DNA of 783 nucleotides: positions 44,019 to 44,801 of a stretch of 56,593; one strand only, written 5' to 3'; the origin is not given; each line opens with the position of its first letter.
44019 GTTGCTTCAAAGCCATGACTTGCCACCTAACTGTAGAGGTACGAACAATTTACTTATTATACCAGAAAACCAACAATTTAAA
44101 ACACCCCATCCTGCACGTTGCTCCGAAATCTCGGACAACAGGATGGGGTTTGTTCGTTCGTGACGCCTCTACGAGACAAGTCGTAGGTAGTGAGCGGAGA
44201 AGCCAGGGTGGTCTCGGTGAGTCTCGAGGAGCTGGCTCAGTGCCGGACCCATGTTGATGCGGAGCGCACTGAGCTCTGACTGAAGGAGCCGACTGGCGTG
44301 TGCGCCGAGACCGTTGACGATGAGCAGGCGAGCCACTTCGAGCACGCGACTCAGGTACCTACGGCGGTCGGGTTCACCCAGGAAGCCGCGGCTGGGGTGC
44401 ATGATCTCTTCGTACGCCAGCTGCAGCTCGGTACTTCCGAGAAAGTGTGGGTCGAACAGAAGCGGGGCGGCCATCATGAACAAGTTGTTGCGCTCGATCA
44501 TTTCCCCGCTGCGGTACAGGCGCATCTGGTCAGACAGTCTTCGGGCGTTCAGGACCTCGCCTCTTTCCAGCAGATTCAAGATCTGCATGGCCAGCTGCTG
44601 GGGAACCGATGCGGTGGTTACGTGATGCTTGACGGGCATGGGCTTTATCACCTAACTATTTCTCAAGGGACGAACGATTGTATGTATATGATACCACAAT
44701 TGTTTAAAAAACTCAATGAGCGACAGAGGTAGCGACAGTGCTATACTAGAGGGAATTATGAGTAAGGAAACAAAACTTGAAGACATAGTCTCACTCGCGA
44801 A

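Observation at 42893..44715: Three tandem diverged paralogs, each a self-contained promoter/5'UTR/ORF/terminator cassette, between recO and glyQS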

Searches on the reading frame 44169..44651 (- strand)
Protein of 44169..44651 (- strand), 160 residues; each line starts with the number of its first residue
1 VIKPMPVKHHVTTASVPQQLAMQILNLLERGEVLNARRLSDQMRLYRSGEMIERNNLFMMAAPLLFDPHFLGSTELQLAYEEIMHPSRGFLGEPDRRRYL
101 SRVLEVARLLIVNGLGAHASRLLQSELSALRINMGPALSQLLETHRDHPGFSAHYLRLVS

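Call 10: search_protein_families(library=pfam, proteins=[window:44169-44651:-], max_evalue=1)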
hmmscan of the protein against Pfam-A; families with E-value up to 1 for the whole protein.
window:44169-44651:- (160 aa): 1 family
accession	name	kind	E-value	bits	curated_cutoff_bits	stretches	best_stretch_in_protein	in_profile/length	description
PF23434.1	DUF7120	-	0.012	16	27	1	15-36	7-28/70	Family of unknown function (DUF7120)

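Call 11: search_protein_families(library=ncbifam, proteins=[window:44169-44651:-], max_evalue=1)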
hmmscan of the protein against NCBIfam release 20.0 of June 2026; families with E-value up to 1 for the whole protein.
window:44169-44651:- (160 aa): 0 families

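Call 12: search_protein_families(library=padloc, proteins=[window:44169-44651:-], max_evalue=1)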
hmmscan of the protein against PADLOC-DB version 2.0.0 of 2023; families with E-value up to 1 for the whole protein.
window:44169-44651:- (160 aa): 0 families

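Call 13: search_protein_families(library=phrogs, proteins=[window:44169-44651:-], max_evalue=1)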
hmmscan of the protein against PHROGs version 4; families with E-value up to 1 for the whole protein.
window:44169-44651:- (160 aa): 0 families

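Call 32: predict_structure(alignment_id=A2)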
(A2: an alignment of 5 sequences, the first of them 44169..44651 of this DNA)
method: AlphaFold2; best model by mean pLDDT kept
length: 160 residues; sequences in the alignment: 5
mean_pLDDT: 68.8   pTM: 0.65
mean pLDDT of the five models: 68.8, 67.0, 65.7, 63.7, 63.0
residues with pLDDT >= 90: 20; 70-90: 58; 50-70: 53; < 50: 29
segments of 3 or more residues with pLDDT < 50: 2-14, 45-56, 88-90
pLDDT, mean of each block of 10 residues (from residue 1): 39 56 74 64 47 44 55 65 59 73 88 84 86 94 90 84
secondary structure, 60 per line:
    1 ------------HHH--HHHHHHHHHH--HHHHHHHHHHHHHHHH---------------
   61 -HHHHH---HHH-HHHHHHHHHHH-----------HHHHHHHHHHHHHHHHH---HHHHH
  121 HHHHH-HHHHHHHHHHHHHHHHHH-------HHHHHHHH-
elements in order: H18-27 H30-45 H62-66 H74-84 H96-112 H116-125 H127-144 H152-159

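Call 34: search_protein_representatives(alignment_id=A2)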
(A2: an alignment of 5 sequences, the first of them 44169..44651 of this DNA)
Query: 5 sequences, 158 profile positions. Proteins with E-value up to 0.001 (for the whole library): 13; up to 1e-10: 10; up to 1e-30: 3. The best 13 are listed.
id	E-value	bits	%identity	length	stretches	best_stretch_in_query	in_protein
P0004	2.6e-63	228.8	-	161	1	2-157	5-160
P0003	5.8e-60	217.9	-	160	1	1-158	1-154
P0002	3.2e-54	199.2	-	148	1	11-156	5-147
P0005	4.8e-30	120.6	-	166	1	7-155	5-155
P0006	1.8e-23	99.3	-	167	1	14-156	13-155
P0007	6.3e-21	91.0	-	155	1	14-154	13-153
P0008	1.2e-20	90.2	-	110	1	1-76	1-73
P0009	2.1e-19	86.1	-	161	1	1-157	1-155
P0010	8.2e-13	64.7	-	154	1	20-155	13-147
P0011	4.5e-12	62.2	-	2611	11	126-152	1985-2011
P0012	9.1e-10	54.7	-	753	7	99-151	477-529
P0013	9.6e-06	41.7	-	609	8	82-115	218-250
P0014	1.3e-04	37.9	-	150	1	10-155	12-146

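Call 36: fold_search(model_id=the predicted structure, library=pdb)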
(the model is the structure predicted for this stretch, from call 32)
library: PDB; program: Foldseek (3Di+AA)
matches with E <= 10: 82; with E <= 0.001: 0
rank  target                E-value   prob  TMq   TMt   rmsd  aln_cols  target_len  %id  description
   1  9hd3                  1.5e+00  0.14  0.26  0.21  13.3       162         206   12  Crystal structure of human TRF1 TRFH domain in complex with compound 27 (released 2025-11-19)
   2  8k84_B                1.6e+00  0.16  0.26  0.24  13.3       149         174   19  De novo design protein -N3 (released 2024-07-31)
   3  4o6f_A                1.6e+00  0.13  0.24  0.10  14.8       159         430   13  Structural Basis of Estrogen Receptor Alpha Methylation Mediated by Histone Methyltransferase SmyD2 (released 2014-03-26)
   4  9hcu                  1.7e+00  0.11  0.23  0.19  13.6       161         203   12  Crystal structure of human TRF1 TRFH domain in complex with compound 51 (released 2025-11-19)
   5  8k84_A                2.0e+00  0.18  0.29  0.27  13.0       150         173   19  De novo design protein -N3 (released 2024-07-31)
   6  9hlr                  2.0e+00  0.11  0.26  0.22  13.6       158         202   12  Crystal structure of human TRF1 TRFH domain in complex with compound 15 (released 2025-12-03)
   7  9hf4                  2.1e+00  0.10  0.24  0.20  13.3       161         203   10  Crystal structure of human TRF1 TRFH domain in complex with compound 32 (released 2025-11-26)
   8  9hcm                  2.4e+00  0.10  0.25  0.21  13.5       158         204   10  Crystal structure of human TRF1 TRFH domain in complex with compound 45 (released 2025-11-19)
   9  4me2                  2.5e+00  0.08  0.24  0.20  14.6       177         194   15  Crystal Structure of THA8 protein from Brachypodium distachyon (released 2013-10-30)
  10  2hr2_A                2.7e+00  0.14  0.28  0.29  13.0       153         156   17  Crystal structure of a tpr-like protein (ct2138) from chlorobium tepidum tls at 2.54 A resolution (released 2006-09-19)
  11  8a22_BE               2.8e+00  0.09  0.26  0.25  16.7       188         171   11  Structure of the mitochondrial ribosome from Polytomella magna (released 2022-11-16)
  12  4cyb_J                2.8e+00  0.04  0.16  0.16  16.1       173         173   19  DpsC from Streptomyces coelicolor (released 2014-06-25)
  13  3qwv                  3.1e+00  0.08  0.23  0.10  15.1       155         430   14  Crystal structure of histone lysine methyltransferase SmyD2 in complex with the cofactor product AdoHcy (released 2011-07-06)
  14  9hcn                  3.4e+00  0.07  0.23  0.19  13.6       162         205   11  Crystal structure of human TRF1 TRFH domain in complex with compound 46 (released 2025-11-19)
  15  6vfi_A                3.8e+00  0.08  0.24  0.21  15.1       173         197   12  De novo designed octahedral nanoparticle O43_dn18 (released 2020-08-12)
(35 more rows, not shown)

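Call 38: find_homologous_proteins(query=A4, max_evalue=0.01)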
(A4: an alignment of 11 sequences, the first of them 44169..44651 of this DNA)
Query A4 (11 sequences) (160 aa, profile of the alignment): 4 proteins with E <= 0.01 among 7960 candidates.
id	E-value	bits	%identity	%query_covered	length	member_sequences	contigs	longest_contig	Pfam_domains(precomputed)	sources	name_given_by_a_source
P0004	1.8e-49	186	26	95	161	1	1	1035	-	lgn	-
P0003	1.5e-48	183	-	-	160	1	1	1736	-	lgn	-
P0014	5.9e-43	164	29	18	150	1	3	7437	-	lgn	-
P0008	2.4e-15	75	-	-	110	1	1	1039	-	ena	-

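Call 39: search_solved_structures(query=A4, max_evalue=10)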
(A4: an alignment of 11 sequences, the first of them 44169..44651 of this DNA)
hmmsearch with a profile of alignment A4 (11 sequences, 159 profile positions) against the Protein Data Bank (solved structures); distinct sequences matched with E-value up to 10: 12.
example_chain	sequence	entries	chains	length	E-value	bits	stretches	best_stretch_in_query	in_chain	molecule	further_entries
5le2_A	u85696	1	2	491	0.0028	20.8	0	97-117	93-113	DDD_D12_15_D12_15_D12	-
5lec_A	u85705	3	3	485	0.025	17.7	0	97-118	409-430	DDD_D12_12_D12_12_D12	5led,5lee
5le8_A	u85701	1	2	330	0.1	15.7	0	97-118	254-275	DD_D12_15_D12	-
5le6_A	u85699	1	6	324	0.28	14.3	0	97-118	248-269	DD_D12_09_D12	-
9dec_A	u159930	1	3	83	0.3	14.2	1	82-137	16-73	D9-threaded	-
5le7_A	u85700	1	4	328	0.37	13.9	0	97-118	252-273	DD_D12_13_D12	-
5le4_A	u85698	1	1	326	0.38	13.9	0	97-118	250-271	DD_D12_11_D12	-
5le3_A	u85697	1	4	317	0.58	13.3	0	97-118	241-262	DD_D12_09_D12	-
8utk_A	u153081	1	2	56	0.66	13.1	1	6-41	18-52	23R-B04dslf02IB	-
7ood_m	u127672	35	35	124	0.87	12.7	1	82-154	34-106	50S ribosomal protein L17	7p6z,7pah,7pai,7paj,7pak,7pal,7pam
5leb_A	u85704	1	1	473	1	12.5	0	97-118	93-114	DDD_D12_06_D12_06_D12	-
2yvu_A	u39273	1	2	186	1.8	11.7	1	71-107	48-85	Probable adenylyl-sulfate kinase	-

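Call 40: find_encoding_contigs(protein=P0014, flank=10000)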
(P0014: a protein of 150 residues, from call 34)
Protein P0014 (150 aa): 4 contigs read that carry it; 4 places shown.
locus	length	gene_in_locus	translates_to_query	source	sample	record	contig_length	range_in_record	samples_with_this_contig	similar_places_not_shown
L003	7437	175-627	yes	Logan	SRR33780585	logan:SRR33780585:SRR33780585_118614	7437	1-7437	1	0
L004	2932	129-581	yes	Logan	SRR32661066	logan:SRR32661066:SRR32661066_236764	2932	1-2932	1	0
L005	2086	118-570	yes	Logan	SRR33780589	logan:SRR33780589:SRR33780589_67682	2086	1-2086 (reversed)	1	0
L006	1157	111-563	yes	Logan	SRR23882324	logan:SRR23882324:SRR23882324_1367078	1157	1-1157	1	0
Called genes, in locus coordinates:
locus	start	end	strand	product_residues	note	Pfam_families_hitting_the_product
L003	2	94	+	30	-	?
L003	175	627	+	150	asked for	-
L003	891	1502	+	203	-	-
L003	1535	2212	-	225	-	PF11967:RecO_N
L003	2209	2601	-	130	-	PF00072:Response_reg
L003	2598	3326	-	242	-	PF02518:HATPase_c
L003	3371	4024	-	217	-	-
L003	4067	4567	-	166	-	-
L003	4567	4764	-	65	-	PF02609:Exonuc_VII_S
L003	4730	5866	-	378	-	PF13742:tRNA_anti_2, PF01336:tRNA_anti-codon, PF02601:Exonuc_VII_L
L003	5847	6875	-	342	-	PF03706:LPG_synthase_TM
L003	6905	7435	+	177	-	?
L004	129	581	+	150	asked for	-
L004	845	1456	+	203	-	-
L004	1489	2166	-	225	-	PF11967:RecO_N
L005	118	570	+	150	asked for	-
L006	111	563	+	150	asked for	-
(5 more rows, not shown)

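Call 41: find_encoding_contigs(protein=P0005, flank=10000)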
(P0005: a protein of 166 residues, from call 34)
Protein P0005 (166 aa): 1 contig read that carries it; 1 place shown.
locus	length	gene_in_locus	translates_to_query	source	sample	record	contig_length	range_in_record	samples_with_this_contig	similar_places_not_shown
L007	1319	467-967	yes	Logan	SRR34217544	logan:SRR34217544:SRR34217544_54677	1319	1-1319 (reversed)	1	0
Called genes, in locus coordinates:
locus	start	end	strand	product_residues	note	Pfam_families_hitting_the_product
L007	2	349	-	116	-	?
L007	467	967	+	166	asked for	-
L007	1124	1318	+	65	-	?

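Call 42: find_encoding_contigs(protein=P0009, flank=10000)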
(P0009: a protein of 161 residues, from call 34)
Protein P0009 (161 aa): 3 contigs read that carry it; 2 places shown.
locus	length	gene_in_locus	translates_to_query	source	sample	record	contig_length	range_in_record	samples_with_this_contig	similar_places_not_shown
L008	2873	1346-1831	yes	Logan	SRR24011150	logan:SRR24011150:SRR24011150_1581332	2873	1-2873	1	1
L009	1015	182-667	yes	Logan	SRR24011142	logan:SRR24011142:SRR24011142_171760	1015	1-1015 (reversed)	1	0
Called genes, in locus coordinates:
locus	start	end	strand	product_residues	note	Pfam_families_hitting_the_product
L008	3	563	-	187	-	?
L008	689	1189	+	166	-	-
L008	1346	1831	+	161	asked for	-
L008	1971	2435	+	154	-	-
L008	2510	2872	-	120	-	?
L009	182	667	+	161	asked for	-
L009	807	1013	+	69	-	?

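Call 43: find_encoding_contigs(protein=P0010, flank=10000)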
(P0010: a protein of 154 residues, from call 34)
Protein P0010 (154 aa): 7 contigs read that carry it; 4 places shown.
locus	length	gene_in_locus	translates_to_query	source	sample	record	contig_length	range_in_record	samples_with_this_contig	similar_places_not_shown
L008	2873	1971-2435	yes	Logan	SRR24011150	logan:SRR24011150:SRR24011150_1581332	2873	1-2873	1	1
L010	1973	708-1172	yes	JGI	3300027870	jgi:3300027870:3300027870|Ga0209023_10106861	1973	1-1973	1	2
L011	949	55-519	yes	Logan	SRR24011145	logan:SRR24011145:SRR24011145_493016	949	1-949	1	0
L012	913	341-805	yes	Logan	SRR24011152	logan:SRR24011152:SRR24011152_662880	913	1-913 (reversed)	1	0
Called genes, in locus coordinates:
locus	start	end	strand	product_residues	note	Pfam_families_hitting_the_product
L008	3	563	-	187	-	?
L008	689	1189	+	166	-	-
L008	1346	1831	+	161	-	-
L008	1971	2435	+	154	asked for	-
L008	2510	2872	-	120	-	?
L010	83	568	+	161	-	-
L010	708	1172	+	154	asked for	-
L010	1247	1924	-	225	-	PF11967:RecO_N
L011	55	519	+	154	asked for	-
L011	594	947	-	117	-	?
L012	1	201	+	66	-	?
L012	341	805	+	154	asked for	-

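Call 59: search_protein_families(library=pfam, proteins=[L003:891-1502:+], max_evalue=0.1)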
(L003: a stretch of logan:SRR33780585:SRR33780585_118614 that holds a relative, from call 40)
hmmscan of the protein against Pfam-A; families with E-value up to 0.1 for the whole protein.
L003:891-1502:+ (203 aa): 2 families
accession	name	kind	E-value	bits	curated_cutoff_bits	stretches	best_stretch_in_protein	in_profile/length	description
PF13424.12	TPR_12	-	0.012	16.2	30.1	0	51-81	3-33/77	Tetratricopeptide repeat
PF13428.12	TPR_14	-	0.013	16.5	23.5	0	13-45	2-34/44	Tetratricopeptide repeat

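Call 85: predict_structure(alignment_id=A4)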
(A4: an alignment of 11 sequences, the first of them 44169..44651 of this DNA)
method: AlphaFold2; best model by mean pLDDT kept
length: 160 residues; sequences in the alignment: 11
mean_pLDDT: 87.6   pTM: 0.82
mean pLDDT of the five models: 87.6, 87.4, 87.0, 86.3, 85.6
residues with pLDDT >= 90: 111; 70-90: 21; 50-70: 23; < 50: 5
segments of 3 or more residues with pLDDT < 50: 8-12
pLDDT, mean of each block of 10 residues (from residue 1): 53 71 96 95 72 88 96 95 76 80 98 97 97 97 97 93
secondary structure, 60 per line:
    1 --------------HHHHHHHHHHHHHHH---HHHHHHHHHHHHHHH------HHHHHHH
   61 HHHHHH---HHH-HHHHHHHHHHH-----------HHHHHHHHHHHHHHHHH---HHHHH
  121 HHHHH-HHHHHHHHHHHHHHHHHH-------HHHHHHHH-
elements in order: H15-29 H33-47 H54-66 H74-84 H96-112 H116-125 H127-144 H152-159

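Call 87: fold_search(model_id=the predicted structure, library=pdb)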
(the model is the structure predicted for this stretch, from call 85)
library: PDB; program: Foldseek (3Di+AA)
matches with E <= 10: 474; with E <= 0.001: 0
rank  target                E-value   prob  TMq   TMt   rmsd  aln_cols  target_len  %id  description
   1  2hr2_A                2.4e-01  0.87  0.41  0.42   7.1       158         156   19  Crystal structure of a tpr-like protein (ct2138) from chlorobium tepidum tls at 2.54 A resolution (released 2006-09-19)
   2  4pjq_A                3.2e-01  0.54  0.33  0.28   9.4       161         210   16  Crystal structure of designed cPPR-polyG protein (released 2014-12-24)
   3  7v6p                  3.7e-01  0.85  0.46  0.37   6.4       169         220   16  Crystal structure of human sNASP TPR domain (released 2021-12-29)
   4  7v1k                  4.1e-01  0.75  0.42  0.34   6.7       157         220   16  Apo structure of sNASP core (released 2022-04-20)
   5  5orq_A                4.3e-01  0.92  0.47  0.25   5.4       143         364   15  Crystal structure of designed cPPR-Telo1 in complex with ssDNA (released 2018-06-20)
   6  7ayw_A                4.3e-01  0.75  0.33  0.37   8.9       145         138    9  Crystal structure of a shortened IpgC variant in complex with 2H-isoindol-1-amine (released 2021-11-24)
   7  6cby_B                4.6e-01  0.51  0.33  0.16   9.3       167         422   14  Crystal structure of human SET and MYND Domain Containing protein 2 with MTF9975 (released 2018-03-14)
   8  4wn4_A                5.0e-01  0.77  0.34  0.28   5.8       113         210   15  Crystal structure of designed cPPR-polyA protein (released 2014-12-24)
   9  2vgy                  5.3e-01  0.75  0.40  0.45   6.3       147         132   14  Crystal structure of the Yersinia enterocolitica Type III Secretion Translocator Chaperone SycD (alternative dimer) (released 2007-12-04)
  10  6scb_B                5.3e-01  0.69  0.33  0.36   9.1       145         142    9  Crystal structure of a shortened IpgC variant with two bound Magnesium and two bound Chlorine atoms each (released 2020-09-09)
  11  5diz_B                5.3e-01  0.66  0.32  0.14   7.4       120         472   18  Crystal Structure of nuclear proteinaceous RNase P 2 (PRORP2) from A. thaliana (released 2015-12-30)
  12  2hr2_B                5.5e-01  0.44  0.32  0.32   8.8       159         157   18  Crystal structure of a tpr-like protein (ct2138) from chlorobium tepidum tls at 2.54 A resolution (released 2006-09-19)
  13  4am9_A                6.1e-01  0.60  0.36  0.41   7.1       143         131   16  CRYSTAL STRUCTURE OF THE YERSINIA ENTEROCOLITICA TYPE III SECRETION CHAPERONE SYCD IN COMPLEX WITH A PEPTIDE OF THE TR (released 2012-05-30)
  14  5diz_A                6.1e-01  0.60  0.33  0.15   6.6       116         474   16  Crystal Structure of nuclear proteinaceous RNase P 2 (PRORP2) from A. thaliana (released 2015-12-30)
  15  2hr2_F                6.1e-01  0.57  0.39  0.40   6.9       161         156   21  Crystal structure of a tpr-like protein (ct2138) from chlorobium tepidum tls at 2.54 A resolution (released 2006-09-19)
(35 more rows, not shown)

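Call 90: fold_search(model_id=the predicted structure, library=viral)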
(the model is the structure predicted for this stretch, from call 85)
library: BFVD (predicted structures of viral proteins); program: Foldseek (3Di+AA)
matches with E <= 10: 166; with E <= 0.001: 0
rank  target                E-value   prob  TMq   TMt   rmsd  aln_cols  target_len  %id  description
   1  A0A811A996            3.6e-01  0.20  0.23  0.07  17.3       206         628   10  (no name in the UniProt tables at hand)
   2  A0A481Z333            6.9e-01  0.80  0.38  0.16   5.2       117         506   12  TupA-like ATPgrasp [Pithovirus LCPAC102]
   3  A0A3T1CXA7            7.6e-01  0.23  0.24  0.27  14.3       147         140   15  Uncharacterized protein [Acanthamoeba castellanii medusavirus J1]
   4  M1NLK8                8.0e-01  0.33  0.30  0.19   9.4       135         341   12  Repeat protein [Moumouvirus goulette]
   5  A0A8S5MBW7            8.4e-01  0.57  0.43  0.29   7.4       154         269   10  PriA DNA helicase Cys-rich region (CRR) domain [Myoviridae sp. ctj9o3]
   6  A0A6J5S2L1            1.0e+00  0.13  0.20  0.24  15.1       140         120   14  Uncharacterized protein [uncultured Caudovirales phage]
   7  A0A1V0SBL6            1.2e+00  0.28  0.33  0.21   9.7       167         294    8  Gamma-soluble NSF attachment protein [Catovirus CTV1]
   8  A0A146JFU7            1.2e+00  0.16  0.29  0.22   8.6       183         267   12  (no name in the UniProt tables at hand)
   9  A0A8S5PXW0            1.3e+00  0.30  0.33  0.16   8.7       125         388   11  Glycosyltransferase [Myoviridae sp. ctgsk7]
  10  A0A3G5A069            1.5e+00  0.10  0.24  0.16  12.2       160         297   15  Uncharacterized protein [Harvfovirus sp.]
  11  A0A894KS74            1.7e+00  0.20  0.33  0.29  12.5       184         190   10  p505 9R 2 [African swine fever virus]
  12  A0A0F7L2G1            1.7e+00  0.18  0.30  0.15  10.1       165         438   10  Uncharacterized protein [uncultured marine virus]
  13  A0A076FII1            1.7e+00  0.13  0.23  0.27  17.1       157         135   11  Uncharacterized protein [Aureococcus anophagefferens virus]
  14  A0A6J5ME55            1.8e+00  0.35  0.38  0.15   7.1       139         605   12  Glycosyltransferase, DXD sugar-binding motif [uncultured Caudovirales phage]
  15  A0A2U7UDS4            1.8e+00  0.18  0.32  0.12  12.2       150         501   12  Ankyrin repeat domain containing protein [Pandoravirus neocaledonia]
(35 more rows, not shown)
